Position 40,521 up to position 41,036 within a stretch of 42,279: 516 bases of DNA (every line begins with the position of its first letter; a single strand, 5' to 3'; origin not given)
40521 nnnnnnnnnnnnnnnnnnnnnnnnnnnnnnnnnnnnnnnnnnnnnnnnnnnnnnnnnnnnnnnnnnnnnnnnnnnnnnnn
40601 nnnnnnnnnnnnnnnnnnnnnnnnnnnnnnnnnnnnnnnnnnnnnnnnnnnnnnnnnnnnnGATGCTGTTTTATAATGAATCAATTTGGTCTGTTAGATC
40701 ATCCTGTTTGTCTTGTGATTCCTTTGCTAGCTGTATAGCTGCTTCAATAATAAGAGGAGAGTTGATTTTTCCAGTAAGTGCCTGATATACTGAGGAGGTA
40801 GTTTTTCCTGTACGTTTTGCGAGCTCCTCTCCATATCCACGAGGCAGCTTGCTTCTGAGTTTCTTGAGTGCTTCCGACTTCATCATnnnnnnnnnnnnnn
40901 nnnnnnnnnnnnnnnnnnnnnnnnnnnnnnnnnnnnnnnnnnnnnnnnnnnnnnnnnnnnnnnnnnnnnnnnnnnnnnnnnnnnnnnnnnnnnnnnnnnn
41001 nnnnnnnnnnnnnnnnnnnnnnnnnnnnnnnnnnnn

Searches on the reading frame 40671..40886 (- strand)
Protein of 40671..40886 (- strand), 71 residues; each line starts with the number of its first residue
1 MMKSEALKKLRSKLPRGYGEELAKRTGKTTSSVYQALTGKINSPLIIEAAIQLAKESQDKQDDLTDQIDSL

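Call 18: search_protein_families(library=phrogs, proteins=[window:40671-40886:-], max_evalue=0.01)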
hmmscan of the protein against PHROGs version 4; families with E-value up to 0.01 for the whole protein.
window:40671-40886:- (71 aa): 2 families
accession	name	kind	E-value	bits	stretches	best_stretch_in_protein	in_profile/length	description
phrog_35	-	transcription regulation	0.0036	18.4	1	1-45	72-116/181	transcriptional repressor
phrog_8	-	transcription regulation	0.0048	17.4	1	1-55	75-126/346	transcriptional regulator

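Call 19: search_protein_families(library=pfam, proteins=[window:40671-40886:-], max_evalue=0.01)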
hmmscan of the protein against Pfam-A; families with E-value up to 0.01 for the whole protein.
window:40671-40886:- (71 aa): 1 family
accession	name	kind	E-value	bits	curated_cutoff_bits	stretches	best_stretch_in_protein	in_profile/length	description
PF20155.4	TMP_3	-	0.0083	16.3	41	1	17-68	120-172/192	Tape measure protein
